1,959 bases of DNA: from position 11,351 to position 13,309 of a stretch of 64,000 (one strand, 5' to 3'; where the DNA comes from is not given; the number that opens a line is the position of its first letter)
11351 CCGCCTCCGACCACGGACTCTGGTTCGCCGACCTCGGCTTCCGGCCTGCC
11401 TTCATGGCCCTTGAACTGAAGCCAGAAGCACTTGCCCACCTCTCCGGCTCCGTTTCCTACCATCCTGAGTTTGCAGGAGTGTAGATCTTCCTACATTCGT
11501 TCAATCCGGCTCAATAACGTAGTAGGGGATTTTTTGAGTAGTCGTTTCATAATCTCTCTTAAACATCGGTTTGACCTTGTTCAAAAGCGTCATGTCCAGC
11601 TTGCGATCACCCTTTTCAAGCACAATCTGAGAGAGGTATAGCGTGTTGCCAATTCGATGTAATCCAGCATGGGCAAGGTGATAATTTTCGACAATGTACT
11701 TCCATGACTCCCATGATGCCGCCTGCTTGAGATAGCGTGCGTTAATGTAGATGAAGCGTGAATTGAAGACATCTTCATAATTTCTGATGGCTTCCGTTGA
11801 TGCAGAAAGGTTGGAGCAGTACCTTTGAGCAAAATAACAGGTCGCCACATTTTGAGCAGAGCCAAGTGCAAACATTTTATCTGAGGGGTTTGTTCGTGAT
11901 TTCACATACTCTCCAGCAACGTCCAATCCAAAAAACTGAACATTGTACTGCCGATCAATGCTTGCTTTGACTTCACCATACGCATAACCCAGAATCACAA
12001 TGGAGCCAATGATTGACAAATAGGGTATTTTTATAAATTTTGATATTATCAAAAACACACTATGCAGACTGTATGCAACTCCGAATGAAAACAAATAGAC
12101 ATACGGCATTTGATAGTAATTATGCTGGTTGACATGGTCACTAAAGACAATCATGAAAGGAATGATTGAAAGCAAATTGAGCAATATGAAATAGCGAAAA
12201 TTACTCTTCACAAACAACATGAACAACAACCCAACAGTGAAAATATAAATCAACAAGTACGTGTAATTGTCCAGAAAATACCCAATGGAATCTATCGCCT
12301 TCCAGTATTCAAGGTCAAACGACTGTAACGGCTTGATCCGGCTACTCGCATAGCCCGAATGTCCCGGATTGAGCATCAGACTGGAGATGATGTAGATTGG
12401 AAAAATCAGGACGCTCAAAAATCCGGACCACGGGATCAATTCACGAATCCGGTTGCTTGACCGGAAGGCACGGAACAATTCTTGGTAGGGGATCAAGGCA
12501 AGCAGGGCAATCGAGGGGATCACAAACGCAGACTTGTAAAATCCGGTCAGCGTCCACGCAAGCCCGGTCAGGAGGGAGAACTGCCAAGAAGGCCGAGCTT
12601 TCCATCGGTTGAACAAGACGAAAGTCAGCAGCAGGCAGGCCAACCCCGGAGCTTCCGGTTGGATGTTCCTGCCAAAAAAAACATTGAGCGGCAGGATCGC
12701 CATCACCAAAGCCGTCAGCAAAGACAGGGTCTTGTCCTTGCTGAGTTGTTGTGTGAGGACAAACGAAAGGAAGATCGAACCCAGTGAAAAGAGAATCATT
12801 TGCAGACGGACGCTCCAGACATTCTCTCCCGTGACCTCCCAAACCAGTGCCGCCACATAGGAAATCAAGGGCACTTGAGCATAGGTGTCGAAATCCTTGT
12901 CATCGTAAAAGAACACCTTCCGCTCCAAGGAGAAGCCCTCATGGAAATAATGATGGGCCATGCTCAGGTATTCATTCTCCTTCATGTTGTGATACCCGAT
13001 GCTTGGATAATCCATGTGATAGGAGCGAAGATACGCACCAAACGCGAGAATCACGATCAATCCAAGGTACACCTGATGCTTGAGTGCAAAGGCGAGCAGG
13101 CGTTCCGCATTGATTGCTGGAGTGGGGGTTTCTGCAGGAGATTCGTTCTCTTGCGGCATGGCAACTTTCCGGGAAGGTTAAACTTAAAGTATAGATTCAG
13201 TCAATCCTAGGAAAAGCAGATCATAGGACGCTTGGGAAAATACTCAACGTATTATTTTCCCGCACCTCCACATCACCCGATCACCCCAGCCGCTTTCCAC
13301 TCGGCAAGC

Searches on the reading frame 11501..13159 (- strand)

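Call 7: search_protein_families(library=pfam, proteins=[window:11501-13159:-], max_evalue=0.00001)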
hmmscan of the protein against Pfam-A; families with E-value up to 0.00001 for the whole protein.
window:11501-13159:- (552 aa): 2 families
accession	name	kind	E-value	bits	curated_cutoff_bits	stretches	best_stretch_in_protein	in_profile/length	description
PF13231.12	PMT_2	-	3.8e-11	43.9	26.1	1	97-224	4-132/160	Dolichyl-phosphate-mannose-protein mannosyltransferase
PF02366.24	PMT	-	8.6e-06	25.9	22.7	1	109-254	77-229/245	Dolichyl-phosphate-mannose-protein mannosyltransferase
